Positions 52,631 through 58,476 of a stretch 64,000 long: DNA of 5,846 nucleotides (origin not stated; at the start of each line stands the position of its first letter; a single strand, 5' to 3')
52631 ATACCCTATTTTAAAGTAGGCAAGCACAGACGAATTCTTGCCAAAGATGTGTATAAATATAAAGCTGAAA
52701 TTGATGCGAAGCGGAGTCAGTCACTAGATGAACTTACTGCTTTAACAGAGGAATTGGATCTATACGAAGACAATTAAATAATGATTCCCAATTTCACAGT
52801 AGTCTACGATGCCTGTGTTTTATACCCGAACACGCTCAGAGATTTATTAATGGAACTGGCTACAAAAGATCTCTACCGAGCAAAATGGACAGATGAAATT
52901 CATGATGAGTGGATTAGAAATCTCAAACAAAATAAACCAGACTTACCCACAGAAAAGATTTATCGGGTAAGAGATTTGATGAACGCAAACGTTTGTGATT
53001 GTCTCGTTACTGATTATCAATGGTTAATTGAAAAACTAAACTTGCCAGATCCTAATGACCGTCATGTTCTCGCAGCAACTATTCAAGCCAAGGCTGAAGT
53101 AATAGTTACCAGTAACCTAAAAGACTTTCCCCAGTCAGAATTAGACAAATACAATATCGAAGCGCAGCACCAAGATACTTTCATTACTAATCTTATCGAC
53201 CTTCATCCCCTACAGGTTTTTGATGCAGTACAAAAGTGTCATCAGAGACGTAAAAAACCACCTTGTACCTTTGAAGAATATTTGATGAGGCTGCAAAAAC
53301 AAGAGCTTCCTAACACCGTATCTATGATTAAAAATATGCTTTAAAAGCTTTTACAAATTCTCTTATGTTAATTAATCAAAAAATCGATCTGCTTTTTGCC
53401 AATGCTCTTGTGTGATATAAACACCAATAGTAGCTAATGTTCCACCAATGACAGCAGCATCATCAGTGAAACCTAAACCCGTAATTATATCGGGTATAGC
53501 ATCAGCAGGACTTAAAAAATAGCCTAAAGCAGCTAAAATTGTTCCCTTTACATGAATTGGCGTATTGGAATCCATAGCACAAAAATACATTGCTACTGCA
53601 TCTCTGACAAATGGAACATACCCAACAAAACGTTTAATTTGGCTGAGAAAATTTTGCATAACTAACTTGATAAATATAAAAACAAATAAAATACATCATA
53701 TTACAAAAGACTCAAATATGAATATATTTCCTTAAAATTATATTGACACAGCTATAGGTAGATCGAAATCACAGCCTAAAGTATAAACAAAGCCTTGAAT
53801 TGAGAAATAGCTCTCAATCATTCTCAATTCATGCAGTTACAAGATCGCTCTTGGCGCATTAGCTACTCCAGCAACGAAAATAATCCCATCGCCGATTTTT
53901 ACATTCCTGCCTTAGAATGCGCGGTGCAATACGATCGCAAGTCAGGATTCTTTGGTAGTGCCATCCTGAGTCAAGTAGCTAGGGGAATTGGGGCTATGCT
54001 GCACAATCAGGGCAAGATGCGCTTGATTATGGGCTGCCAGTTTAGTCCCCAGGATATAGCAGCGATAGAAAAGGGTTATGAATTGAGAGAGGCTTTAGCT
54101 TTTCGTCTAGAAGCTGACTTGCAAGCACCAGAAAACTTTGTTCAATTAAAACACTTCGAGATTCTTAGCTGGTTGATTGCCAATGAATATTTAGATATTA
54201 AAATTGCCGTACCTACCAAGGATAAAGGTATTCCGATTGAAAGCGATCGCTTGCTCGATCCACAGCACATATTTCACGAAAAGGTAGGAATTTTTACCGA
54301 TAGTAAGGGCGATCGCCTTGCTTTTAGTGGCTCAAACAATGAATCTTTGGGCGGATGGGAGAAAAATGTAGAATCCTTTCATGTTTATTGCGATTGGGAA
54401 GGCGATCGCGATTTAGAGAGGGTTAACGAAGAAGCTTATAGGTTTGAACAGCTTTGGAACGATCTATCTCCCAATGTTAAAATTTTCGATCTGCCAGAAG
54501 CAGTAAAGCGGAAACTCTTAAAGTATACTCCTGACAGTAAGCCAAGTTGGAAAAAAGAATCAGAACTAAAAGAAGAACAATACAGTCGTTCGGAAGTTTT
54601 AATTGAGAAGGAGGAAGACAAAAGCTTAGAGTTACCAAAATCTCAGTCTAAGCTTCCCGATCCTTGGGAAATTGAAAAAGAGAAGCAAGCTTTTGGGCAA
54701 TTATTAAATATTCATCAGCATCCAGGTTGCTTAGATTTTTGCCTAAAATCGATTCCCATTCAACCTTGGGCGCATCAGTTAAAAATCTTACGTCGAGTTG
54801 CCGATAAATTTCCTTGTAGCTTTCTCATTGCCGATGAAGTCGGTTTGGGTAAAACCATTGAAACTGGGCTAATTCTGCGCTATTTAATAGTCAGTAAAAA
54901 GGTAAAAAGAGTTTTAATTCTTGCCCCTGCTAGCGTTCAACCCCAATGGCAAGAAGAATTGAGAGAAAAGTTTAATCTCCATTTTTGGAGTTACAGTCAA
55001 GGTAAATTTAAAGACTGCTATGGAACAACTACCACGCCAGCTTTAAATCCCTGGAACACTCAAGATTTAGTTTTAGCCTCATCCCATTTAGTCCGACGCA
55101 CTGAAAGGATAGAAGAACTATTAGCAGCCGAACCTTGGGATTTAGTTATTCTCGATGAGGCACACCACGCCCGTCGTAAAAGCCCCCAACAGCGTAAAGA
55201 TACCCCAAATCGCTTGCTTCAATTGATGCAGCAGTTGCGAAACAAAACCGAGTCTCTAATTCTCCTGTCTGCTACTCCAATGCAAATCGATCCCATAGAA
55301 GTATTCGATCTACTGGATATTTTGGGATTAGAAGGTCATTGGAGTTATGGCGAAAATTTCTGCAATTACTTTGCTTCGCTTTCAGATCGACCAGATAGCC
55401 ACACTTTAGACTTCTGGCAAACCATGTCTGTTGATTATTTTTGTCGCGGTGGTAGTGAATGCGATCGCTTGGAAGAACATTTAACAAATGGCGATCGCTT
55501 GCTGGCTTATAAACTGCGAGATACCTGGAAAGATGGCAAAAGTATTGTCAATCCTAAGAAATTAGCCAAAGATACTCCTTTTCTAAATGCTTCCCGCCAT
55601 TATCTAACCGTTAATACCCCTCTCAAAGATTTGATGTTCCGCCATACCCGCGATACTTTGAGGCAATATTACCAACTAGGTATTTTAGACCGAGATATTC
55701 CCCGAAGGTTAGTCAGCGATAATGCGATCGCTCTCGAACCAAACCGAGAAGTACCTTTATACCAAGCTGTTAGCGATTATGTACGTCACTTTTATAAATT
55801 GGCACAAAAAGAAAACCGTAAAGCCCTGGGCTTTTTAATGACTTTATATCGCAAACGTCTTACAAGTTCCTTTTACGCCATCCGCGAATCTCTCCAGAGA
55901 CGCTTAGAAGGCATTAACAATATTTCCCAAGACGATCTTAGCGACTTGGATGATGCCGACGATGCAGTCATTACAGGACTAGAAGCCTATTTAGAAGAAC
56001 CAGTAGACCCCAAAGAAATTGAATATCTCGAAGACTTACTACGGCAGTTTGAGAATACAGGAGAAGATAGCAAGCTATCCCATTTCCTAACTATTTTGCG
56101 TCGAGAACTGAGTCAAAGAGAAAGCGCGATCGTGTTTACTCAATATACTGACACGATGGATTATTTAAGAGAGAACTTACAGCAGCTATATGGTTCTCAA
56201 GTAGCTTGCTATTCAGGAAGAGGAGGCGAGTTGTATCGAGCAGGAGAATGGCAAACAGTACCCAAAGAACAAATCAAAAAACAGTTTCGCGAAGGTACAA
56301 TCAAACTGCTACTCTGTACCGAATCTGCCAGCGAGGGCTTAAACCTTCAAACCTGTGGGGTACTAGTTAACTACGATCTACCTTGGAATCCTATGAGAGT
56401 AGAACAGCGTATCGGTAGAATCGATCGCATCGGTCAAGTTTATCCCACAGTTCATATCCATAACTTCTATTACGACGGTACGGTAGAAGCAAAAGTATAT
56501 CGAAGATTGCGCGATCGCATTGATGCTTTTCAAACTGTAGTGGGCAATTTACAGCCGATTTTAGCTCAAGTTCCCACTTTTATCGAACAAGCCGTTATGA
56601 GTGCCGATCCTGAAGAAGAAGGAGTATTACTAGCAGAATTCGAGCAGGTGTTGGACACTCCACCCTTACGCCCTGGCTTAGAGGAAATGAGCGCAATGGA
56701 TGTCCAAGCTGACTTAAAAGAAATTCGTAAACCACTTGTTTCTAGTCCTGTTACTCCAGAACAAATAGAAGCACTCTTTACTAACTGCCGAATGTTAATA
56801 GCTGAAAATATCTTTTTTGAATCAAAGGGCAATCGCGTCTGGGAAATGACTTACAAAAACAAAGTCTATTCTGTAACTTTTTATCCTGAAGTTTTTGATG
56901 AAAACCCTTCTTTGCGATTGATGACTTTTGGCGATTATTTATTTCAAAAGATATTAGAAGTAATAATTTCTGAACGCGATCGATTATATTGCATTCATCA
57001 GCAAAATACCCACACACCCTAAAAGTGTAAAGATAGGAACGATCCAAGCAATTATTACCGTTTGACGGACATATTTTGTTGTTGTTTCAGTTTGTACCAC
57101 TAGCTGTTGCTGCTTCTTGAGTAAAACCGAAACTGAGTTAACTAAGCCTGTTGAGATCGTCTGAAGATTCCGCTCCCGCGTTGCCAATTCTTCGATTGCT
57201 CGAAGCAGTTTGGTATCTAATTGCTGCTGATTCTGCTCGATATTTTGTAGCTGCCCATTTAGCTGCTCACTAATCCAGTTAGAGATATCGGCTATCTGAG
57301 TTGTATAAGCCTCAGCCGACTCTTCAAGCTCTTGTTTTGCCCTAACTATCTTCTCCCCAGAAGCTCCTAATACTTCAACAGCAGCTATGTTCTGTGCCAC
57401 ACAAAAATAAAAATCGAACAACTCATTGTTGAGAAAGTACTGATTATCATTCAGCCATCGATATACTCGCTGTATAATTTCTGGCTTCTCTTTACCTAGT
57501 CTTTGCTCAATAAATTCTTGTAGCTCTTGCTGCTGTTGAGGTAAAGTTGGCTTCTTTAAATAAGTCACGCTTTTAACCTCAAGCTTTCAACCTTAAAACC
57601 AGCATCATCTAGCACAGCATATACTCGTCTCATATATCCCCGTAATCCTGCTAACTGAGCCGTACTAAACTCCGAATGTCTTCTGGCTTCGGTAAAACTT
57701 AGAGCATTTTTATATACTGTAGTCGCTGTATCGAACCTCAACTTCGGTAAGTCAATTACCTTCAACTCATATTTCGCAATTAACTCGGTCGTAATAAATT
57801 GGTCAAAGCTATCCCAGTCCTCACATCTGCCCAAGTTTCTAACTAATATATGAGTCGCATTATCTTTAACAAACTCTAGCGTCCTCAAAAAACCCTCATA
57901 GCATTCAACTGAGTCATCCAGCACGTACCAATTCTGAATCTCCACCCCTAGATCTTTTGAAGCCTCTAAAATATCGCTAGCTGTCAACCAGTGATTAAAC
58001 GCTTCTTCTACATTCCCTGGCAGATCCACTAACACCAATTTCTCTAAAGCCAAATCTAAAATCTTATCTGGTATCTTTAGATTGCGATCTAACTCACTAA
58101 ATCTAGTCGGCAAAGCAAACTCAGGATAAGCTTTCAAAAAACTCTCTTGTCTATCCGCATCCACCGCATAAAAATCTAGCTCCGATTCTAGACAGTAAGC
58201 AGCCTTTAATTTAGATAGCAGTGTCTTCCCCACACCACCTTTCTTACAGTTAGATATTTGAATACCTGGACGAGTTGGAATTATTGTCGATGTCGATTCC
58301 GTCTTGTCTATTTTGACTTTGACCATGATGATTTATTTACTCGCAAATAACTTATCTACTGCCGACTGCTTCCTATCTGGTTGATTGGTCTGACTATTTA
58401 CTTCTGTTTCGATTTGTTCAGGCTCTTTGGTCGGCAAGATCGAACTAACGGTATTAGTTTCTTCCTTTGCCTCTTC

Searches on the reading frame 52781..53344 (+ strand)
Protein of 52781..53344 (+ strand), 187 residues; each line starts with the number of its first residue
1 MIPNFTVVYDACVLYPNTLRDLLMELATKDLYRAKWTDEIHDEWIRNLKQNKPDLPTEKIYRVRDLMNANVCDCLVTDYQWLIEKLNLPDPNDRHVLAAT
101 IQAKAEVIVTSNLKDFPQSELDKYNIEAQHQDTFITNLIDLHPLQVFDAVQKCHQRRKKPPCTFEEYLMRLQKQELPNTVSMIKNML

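Call 4: search_protein_families(library=pfam, proteins=[window:52781-53344:+], max_evalue=0.01)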
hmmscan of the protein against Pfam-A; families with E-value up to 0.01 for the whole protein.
window:52781-53344:+ (187 aa): 1 family
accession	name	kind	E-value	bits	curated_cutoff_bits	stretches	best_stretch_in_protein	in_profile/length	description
PF13470.12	PIN_3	-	2.1e-07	32.2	27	1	7-113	2-114/115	PIN domain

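Call 5: search_protein_families(library=padloc, proteins=[window:52781-53344:+], max_evalue=0.01)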
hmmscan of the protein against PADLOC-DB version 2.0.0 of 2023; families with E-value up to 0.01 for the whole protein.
window:52781-53344:+ (187 aa): 0 families

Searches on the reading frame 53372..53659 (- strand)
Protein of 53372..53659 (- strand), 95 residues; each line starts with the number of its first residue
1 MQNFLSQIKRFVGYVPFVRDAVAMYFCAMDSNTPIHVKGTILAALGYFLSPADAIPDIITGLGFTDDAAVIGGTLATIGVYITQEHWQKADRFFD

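Call 4: search_protein_families(library=pfam, proteins=[window:53372-53659:-], max_evalue=0.01)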
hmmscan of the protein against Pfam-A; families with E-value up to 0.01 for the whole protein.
window:53372-53659:- (95 aa): 1 family
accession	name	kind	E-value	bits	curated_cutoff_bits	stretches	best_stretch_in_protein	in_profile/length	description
PF06803.17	DUF1232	-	1.2e-13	51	23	1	38-71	2-35/37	Protein of unknown function (DUF1232)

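Call 5: search_protein_families(library=padloc, proteins=[window:53372-53659:-], max_evalue=0.01)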
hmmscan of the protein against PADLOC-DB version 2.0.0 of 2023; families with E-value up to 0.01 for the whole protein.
window:53372-53659:- (95 aa): 0 families

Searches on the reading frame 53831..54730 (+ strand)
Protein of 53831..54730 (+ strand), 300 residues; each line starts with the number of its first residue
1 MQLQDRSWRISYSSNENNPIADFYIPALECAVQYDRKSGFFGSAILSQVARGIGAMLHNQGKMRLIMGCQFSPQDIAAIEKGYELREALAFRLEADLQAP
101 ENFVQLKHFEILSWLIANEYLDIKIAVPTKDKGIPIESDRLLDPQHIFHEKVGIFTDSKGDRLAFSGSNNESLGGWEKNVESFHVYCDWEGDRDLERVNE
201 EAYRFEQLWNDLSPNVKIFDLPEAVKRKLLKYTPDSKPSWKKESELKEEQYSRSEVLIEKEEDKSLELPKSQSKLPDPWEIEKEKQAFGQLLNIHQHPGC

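Call 84: search_protein_families(library=pfam, proteins=[window:53831-54730:+], max_evalue=1)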
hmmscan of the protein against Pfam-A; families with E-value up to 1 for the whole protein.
seq(300 aa): 1 family
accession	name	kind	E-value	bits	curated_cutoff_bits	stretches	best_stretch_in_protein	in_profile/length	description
PF13091.12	PLDc_2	-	0.0024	18.1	27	1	130-196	65-119/132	PLD-like domain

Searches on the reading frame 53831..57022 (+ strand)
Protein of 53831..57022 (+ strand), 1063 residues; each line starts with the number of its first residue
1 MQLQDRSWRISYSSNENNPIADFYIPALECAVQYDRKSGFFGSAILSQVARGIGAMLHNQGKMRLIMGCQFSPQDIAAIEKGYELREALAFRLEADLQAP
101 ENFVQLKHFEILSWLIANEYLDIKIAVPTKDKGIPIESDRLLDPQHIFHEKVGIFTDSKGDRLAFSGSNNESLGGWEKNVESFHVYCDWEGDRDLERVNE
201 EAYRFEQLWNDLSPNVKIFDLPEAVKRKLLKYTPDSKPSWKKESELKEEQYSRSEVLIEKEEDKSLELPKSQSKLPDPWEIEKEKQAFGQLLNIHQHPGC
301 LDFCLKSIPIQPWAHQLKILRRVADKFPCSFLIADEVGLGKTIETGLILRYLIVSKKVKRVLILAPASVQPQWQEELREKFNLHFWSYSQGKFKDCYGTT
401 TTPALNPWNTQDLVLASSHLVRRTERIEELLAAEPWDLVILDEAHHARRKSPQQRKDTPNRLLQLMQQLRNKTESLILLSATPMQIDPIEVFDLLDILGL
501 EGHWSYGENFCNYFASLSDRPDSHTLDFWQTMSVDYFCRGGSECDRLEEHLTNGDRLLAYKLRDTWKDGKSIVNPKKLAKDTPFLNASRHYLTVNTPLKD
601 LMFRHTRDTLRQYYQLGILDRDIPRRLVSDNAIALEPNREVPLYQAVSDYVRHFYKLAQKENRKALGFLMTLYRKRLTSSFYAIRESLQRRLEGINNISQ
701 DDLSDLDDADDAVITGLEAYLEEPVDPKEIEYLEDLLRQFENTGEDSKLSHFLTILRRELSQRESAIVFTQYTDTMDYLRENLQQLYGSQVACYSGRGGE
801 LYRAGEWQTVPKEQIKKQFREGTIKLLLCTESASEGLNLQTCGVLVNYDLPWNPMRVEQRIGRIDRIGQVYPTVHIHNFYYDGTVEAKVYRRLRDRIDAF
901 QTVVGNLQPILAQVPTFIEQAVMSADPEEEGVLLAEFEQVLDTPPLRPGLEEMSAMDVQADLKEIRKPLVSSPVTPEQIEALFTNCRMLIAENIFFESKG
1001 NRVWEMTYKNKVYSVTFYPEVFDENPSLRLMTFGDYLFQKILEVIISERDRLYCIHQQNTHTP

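Call 4: search_protein_families(library=pfam, proteins=[window:53831-57022:+], max_evalue=0.01)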
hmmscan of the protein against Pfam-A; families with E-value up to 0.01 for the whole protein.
window:53831-57022:+ (1063 aa): 4 families
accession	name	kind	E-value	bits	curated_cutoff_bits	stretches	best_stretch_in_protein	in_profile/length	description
PF00271.37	Helicase_C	-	2.7e-19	69.9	23.5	1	752-868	6-110/110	Helicase conserved C-terminal domain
PF00176.29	SNF2-rel_dom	-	4.5e-18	65.8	24.9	1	320-510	9-189/290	SNF2-related domain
PF04851.21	ResIII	-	7.1e-10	39.5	22.5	1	312-483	4-162/164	Type III restriction enzyme, res subunit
PF00270.35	DEAD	-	3.8e-07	30.4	26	1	330-484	16-161/167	DEAD/DEAH box helicase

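Call 5: search_protein_families(library=padloc, proteins=[window:53831-57022:+], max_evalue=0.01)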
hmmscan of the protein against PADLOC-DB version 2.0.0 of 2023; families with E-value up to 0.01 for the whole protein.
window:53831-57022:+ (1063 aa): 51 families (the best 25 are shown)
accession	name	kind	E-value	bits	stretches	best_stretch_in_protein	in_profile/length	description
PDLC02707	PbeA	-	7.9e-81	270.6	1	3-452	2-395/672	PbeA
PDLC02193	PLD_Helicase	-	4e-80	268.1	3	645-907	579-837/905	-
PDLC02500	BrxHI|BrxHII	-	2.2e-73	246.2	2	642-898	345-603/933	BrxHI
PDLC02621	DrmD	-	5.9e-72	241.3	2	623-913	353-676/1040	DrmD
PDLC02623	DrmD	-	6.4e-68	227.5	3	640-925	414-680/1040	DrmD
PDLC00659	HmaA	-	1.1e-66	223.6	3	730-911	473-654/1176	SNF2 helicase / DEAD-box helicase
PDLC02504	BrxHI|BrxHII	-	6.6e-66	220.9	2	550-912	261-625/971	BrxHII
PDLC02704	PbeA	-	1.4e-65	220.1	1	5-449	3-397/682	PbeA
PDLC02619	DrmD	-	9.5e-53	177.5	2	638-906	268-572/872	DrmD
PDLC02703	PbeA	-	4.9e-49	165.5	1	7-247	5-237/626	PbeA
PDLC02843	DpdE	-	1.6e-48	163.4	1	310-927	157-731/1091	DpdE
PDLC02634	DrmD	-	2.6e-48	162.5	2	313-498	93-271/900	DrmD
PDLC02620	DrmD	-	3.1e-44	149.3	3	311-488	99-272/1060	DrmD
PDLC02572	DrmA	-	8.7e-43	144.4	2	315-485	122-298/1043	DrmA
PDLC02840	DpdE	-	6.9e-40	135.2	3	310-383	158-232/1091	DpdE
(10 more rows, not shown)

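Call 29: search_protein_families(library=ncbifam, proteins=[window:53831-57022:+], max_evalue=0.01)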
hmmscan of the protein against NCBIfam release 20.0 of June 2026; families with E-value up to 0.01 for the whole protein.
window:53831-57022:+ (1063 aa): 19 families
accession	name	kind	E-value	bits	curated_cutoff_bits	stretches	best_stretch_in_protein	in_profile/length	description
NF042964.1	phospholipD_antiphage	equivalog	7.6e-116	388.5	1100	2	329-913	250-835/895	phospholipase D-like domain-containing anti-phage protein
NF038317.1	DISARM_DrmD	equivalog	2.2e-90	304.4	610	2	621-913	335-659/1021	DISARM system SNF2-like helicase DrmD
NF003426.0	PRK04914.1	equivalog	2.9e-62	211.2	576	2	307-495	149-328/959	RNA polymerase-associated protein RapA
NF041062.1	DpdE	equivalog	1.7e-61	208.4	500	1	310-940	152-716/1048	protein DpdE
NF038318.1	DISARM_DrmD_b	equivalog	2.9e-52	177.9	950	2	638-906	265-569/868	DISARM system SNF2-like helicase DrmD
NF058637.1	helic_SCO1167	equivalog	9.4e-23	80.2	1200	2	744-906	760-912/932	SCO1167/SCO6262 family helicase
NF010337.0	PRK13766.1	equivalog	6.8e-18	64.1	610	2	736-867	336-468/781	Hef nuclease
NF053675.1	pilus_reg_Snf2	equivalog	2.1e-15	55.9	1100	2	742-890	856-994/1029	pilus expression-regulating Snf2 family helicase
NF041790.1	anti-phage_ZorD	equivalog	8.9e-10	37.1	1500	2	330-381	606-658/1035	type I Zorya anti-phage system protein ZorD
NF008394.0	PRK11192.1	equivalog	1e-09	37.7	507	1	749-910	231-381/441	ATP-dependent RNA helicase SrmB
NF053631.1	RNA_helic_CshA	equivalog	1.1e-08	34.4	646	1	739-870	215-334/434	degradosome RNA helicase CshA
NF008744.0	PRK11776.1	equivalog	2.9e-07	29.4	524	1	736-869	217-338/460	ATP-dependent RNA helicase DbpA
NF003419.0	PRK04837.1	equivalog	8.4e-06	24.7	588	1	804-870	287-353/424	ATP-dependent RNA helicase RhlB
NF053711.1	RNA_heli_RhlE1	exception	8.8e-06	24.7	750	1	752-870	235-341/434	RNA helicase RhlE1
NF002340.1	PRK01297.1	equivalog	1.9e-05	23.6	564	1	764-869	250-345/372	ATP-dependent RNA helicase RhlB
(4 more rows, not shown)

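Call 85: search_solved_structures(query=window:53831-57022:+, max_evalue=0.001)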
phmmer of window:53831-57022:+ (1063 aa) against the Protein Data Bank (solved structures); distinct sequences matched with E-value up to 0.001: 151 (the best 60 are shown).
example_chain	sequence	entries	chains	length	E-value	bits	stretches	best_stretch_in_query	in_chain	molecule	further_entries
8so8_A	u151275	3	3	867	1.6e-43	152.1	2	314-495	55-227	RNA polymerase-associated protein RapA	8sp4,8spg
4s20_K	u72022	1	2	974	2.1e-43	151.6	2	314-495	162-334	RNA polymerase-associated protein RapA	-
6bog_A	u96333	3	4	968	2.2e-43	151.6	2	314-494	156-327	RNA polymerase-associated protein RapA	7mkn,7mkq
7m8e_F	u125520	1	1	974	2.2e-43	151.6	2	314-494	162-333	RNA polymerase-associated protein RapA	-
8t0l_F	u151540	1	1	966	1.7e-42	148.6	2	314-494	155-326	RNA polymerase-associated protein RapA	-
6iro_L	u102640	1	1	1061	7.5e-15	57.1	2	329-523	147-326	ISWI chromatin-remodeling complex ATPase ISW1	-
6jyl_K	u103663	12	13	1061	7.5e-15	57.1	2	329-523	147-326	ISWI chromatin-remodeling complex ATPase ISW1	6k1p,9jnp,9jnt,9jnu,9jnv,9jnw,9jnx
7x3t_V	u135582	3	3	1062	7.5e-15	57.1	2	329-523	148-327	ISWI chromatin-remodeling complex ATPase ISW1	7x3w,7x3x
9lj2_K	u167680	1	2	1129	9.5e-15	56.8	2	329-523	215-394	ISWI chromatin-remodeling complex ATPase ISW1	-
1z63_A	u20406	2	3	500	1.5e-14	56.1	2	745-907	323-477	Helicase of the snf2/rad54 family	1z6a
5jxr_A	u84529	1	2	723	1.2e-13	53.2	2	821-904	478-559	Chromatin-remodeling complex ATPase-like protein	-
6ne3_W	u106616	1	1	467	3.5e-13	51.6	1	825-896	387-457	SWI/SNF-related matrix-associated actin-dependent regulator of chromatin subfamily A membe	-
7ux9_P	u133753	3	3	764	5.1e-13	51.1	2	760-908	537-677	ATP-dependent DNA helicase DDM1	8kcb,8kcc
8wh5_K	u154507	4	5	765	5.1e-13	51.1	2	760-908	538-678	ATP-dependent DNA helicase DDM1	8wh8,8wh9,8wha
8j90_K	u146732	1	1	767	5.2e-13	51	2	760-908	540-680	ATP-dependent DNA helicase DDM1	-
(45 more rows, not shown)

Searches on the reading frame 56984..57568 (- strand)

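Call 28: search_protein_families(library=pfam, proteins=[window:56984-57568:-], max_evalue=0.01)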
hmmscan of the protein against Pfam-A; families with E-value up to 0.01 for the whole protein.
window:56984-57568:- (194 aa): 1 family
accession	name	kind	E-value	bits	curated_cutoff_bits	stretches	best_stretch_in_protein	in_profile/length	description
PF18334.7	XRN1_D2_D3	-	0.0053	16.6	21.8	1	77-133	157-213/228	Exoribonuclease Xrn1 D2/D3 domain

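Call 75: search_protein_families(library=padloc, proteins=[window:56984-57568:-], max_evalue=0.01)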
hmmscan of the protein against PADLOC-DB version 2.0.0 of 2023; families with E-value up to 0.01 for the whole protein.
window:56984-57568:- (194 aa): 1 family
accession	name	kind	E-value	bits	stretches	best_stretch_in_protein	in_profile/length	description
PDLC02714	PbeC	-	0.0016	15.3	1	67-150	387-470/651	PbeC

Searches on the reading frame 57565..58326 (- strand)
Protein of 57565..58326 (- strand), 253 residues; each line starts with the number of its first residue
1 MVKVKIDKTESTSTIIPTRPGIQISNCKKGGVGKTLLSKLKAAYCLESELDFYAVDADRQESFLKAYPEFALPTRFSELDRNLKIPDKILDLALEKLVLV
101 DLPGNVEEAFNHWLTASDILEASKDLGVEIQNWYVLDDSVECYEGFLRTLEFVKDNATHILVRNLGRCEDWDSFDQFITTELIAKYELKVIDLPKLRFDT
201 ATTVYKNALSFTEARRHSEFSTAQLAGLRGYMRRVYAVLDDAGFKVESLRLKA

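Call 28: search_protein_families(library=pfam, proteins=[window:57565-58326:-], max_evalue=0.01)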
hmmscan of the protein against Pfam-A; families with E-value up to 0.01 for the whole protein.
window:57565-58326:- (253 aa): 0 families

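Call 30: search_protein_families(library=pfam, proteins=[window:57565-58326:-], max_evalue=10)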
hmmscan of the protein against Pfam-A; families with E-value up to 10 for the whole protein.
window:57565-58326:- (253 aa): 2 families
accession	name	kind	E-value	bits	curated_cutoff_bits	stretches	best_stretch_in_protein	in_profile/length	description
PF01656.29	CbiA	-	0.042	14.2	25.4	1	29-65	7-43/125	CobQ/CobB/MinD/ParA nucleotide binding domain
PF13614.12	AAA_31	-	0.079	13.3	27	1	23-62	5-43/177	AAA domain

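Call 75: search_protein_families(library=padloc, proteins=[window:57565-58326:-], max_evalue=0.01)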
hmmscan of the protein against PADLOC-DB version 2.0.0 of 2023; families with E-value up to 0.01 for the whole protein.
window:57565-58326:- (253 aa): 0 families
